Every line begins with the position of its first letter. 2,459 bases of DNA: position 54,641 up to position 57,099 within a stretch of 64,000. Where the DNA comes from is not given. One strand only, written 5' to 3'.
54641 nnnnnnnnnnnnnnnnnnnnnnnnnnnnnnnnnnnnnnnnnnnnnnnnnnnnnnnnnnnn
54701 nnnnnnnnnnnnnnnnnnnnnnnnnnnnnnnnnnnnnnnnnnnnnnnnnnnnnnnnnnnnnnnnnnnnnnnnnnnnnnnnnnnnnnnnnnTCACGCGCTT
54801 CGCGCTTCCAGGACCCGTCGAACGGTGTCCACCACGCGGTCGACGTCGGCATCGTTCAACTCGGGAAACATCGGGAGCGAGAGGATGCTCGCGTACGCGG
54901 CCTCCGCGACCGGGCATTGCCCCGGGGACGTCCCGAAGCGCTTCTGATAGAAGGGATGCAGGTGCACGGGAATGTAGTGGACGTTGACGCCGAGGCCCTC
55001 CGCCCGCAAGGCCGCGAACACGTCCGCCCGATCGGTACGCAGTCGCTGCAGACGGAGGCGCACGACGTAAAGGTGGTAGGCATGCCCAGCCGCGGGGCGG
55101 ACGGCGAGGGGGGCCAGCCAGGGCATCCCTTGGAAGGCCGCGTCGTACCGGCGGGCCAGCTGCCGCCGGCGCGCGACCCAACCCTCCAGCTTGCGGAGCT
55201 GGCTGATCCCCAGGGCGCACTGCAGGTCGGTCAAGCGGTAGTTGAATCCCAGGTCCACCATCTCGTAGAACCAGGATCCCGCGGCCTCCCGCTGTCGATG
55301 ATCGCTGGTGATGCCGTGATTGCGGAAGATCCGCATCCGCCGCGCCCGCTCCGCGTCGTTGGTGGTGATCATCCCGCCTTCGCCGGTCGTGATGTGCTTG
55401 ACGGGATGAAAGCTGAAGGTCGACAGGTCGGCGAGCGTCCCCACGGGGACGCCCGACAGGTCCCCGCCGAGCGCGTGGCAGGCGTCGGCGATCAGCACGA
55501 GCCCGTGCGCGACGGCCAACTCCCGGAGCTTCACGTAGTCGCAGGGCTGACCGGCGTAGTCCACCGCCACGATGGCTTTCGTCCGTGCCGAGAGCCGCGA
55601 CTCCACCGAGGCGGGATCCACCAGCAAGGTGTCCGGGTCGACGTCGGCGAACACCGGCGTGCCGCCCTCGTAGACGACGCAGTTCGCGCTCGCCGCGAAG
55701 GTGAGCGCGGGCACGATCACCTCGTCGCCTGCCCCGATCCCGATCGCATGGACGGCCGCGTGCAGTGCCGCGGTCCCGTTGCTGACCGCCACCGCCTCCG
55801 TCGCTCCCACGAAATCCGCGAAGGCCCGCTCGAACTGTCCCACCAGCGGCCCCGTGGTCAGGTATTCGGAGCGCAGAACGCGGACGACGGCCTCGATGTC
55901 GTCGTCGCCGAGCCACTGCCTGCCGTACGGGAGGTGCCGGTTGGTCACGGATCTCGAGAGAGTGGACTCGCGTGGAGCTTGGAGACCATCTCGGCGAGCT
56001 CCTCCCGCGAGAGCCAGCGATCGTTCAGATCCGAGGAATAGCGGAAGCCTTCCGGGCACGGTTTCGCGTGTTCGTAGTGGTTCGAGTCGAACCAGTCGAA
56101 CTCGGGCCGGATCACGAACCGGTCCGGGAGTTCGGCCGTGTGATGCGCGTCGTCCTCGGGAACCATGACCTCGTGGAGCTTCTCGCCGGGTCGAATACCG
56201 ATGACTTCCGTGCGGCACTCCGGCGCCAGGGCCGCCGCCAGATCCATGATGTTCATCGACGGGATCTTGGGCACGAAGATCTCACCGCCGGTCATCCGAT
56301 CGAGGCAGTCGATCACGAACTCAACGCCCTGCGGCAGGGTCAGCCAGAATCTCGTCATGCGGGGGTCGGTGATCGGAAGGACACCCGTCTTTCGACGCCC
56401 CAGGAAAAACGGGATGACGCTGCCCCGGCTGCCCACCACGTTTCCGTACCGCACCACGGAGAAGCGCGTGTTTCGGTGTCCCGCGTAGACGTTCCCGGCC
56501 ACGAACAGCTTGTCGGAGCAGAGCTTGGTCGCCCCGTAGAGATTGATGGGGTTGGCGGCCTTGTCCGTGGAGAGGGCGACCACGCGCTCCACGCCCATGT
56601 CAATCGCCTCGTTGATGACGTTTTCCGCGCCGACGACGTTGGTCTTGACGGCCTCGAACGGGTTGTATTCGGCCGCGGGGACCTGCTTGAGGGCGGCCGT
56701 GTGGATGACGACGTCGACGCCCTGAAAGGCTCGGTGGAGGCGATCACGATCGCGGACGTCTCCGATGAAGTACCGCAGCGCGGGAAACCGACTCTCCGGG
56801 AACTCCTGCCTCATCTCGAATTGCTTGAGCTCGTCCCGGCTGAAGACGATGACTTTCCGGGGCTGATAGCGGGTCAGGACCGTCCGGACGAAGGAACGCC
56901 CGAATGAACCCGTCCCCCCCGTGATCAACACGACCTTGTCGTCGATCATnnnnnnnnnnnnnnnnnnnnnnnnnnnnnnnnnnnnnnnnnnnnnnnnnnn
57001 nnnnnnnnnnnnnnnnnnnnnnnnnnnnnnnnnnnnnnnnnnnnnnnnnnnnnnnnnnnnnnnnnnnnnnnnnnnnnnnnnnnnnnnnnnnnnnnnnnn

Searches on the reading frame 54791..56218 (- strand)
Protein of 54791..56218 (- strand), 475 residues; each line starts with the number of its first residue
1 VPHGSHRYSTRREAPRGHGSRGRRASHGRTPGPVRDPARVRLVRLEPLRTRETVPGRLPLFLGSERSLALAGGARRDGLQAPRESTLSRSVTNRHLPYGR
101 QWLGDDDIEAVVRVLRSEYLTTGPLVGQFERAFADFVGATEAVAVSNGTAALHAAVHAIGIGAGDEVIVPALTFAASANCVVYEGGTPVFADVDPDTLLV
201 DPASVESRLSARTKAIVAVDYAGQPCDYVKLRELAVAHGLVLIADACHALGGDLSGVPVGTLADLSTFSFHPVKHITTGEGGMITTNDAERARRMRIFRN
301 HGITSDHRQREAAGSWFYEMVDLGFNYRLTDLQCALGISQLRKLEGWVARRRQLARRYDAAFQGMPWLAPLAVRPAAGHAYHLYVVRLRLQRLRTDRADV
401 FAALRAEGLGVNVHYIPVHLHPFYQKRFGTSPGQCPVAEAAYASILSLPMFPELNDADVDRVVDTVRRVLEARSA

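Call 10: search_protein_families(library=pfam, proteins=[window:54791-56218:-], max_evalue=0.001)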
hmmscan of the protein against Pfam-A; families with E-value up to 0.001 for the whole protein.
window:54791-56218:- (475 aa): 3 families
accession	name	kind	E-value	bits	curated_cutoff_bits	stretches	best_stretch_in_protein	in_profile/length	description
PF01041.23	DegT_DnrJ_EryC1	-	3.7e-125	418.3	19.8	1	104-467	4-360/360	DegT/DnrJ/EryC1/StrS aminotransferase family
PF00155.27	Aminotran_1_2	-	1e-08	35.2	19.7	1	127-251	45-191/361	Aminotransferase class I and II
PF01053.26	Cys_Met_Meta_PP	-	0.00031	19.9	27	1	124-298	52-225/381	Cys/Met metabolism PLP-dependent enzyme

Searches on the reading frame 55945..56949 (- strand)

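Call 10: search_protein_families(library=pfam, proteins=[window:55945-56949:-], max_evalue=0.001)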
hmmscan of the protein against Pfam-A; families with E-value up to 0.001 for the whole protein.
window:55945-56949:- (334 aa): 10 families
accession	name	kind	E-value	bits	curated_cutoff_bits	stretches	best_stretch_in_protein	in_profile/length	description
PF02719.21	Polysacc_synt_2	-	6e-101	337.9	20.2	1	7-280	1-291/293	Polysaccharide biosynthesis protein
PF01370.27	Epimerase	-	1.9e-21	77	20.9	1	7-183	1-190/240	NAD dependent epimerase/dehydratase family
PF01073.25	3Beta_HSD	-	1e-16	61.3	22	1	8-134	1-122/280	3-beta hydroxysteroid dehydrogenase/isomerase family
PF16363.11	GDP_Man_Dehyd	-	2.4e-12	47.4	27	1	8-129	1-130/332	GDP-mannose 4,6 dehydratase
PF04321.23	RmlD_sub_bind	-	4.2e-11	42.9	27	1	7-177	3-157/287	RmlD substrate binding domain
PF13460.12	NAD_binding_10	-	2.7e-09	37.6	27.2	1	11-133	1-103/184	NAD(P)H-binding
PF07993.18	NAD_binding_4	-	2.1e-07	30.8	20.1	1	9-132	1-140/258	Male sterility protein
PF05368.20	NmrA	-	4.1e-06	27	27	1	4-86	2-78/298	NmrA-like family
PF00106.31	adh_short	-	9.6e-06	25.6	26.6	1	5-144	1-155/195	short chain dehydrogenase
PF08659.16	KR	-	9.5e-05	22.8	22.6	1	7-85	3-89/180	KR domain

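Call 68: search_protein_families(library=ncbifam, proteins=[window:55945-56949:-], max_evalue=0.01)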
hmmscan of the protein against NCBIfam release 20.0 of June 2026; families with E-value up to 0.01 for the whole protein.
window:55945-56949:- (334 aa): 37 families (the best 25 are shown)
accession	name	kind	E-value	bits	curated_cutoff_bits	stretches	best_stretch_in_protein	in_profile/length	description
TIGR03589.1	PseB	equivalog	3.2e-157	522.5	407.75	1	1-321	1-323/324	UDP-N-acetylglucosamine 4,6-dehydratase (inverting)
TIGR04130.1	FnlA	equivalog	3.7e-71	239.7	730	1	1-291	1-293/337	UDP-N-acetylglucosamine 4,6-dehydratase/5-epimerase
TIGR04180.1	EDH_00030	hypoth_equivalog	2.7e-16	59.5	475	1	7-130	1-123/297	NAD-dependent 4,6-dehydratase LegB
TIGR01179.1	galE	equivalog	8.1e-14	51.2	262.3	1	7-175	2-180/332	UDP-glucose 4-epimerase GalE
TIGR03466.1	HpnA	hypoth_equivalog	9.8e-14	51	367.65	1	6-128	2-113/327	hopanoid-associated sugar epimerase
NF041293.1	G6PDh_Azf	equivalog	8.3e-13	48.3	400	1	4-132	2-119/252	NAD-dependent glucose-6-phosphate dehydrogenase Azf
TIGR01181.1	dTDP_gluc_dehyt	equivalog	5.6e-12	45.4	365.1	1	7-131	2-128/321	dTDP-glucose 4,6-dehydratase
NF042422.1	oxyalk_red_OleD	equivalog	3e-11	43.3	580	1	7-129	3-111/329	2-alkyl-3-oxoalkanoate reductase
TIGR01214.1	rmlD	equivalog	8.6e-11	41.4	224.05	1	7-144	2-130/285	dTDP-4-dehydrorhamnose reductase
TIGR02622.1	CDP_4_6_dhtase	equivalog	1.2e-10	41.1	278.45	1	3-131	3-132/352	CDP-glucose 4,6-dehydratase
NF052578.1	StrlDmthSdmBMthl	equivalog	2.8e-10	40.5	600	1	7-140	3-124/328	sterol demethylase protein SdmB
NF042423.1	oxyalk_red_Shew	equivalog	7.1e-08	31.9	580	1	6-129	10-119/331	2-alkyl-3-oxoalkanoate reductase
TIGR02197.1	heptose_epim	equivalog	2.1e-07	30.4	274.6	1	7-175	1-174/316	ADP-glyceromanno-heptose 6-epimerase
NF037940.1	PKS_MbtD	equivalog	2.1e-05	22.8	1150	1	7-93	655-744/978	mycobactin polyketide synthase MbtD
NF005539.0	PRK07201.1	equivalog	3.9e-05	22.6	549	1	8-118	4-115/657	SDR family oxidoreductase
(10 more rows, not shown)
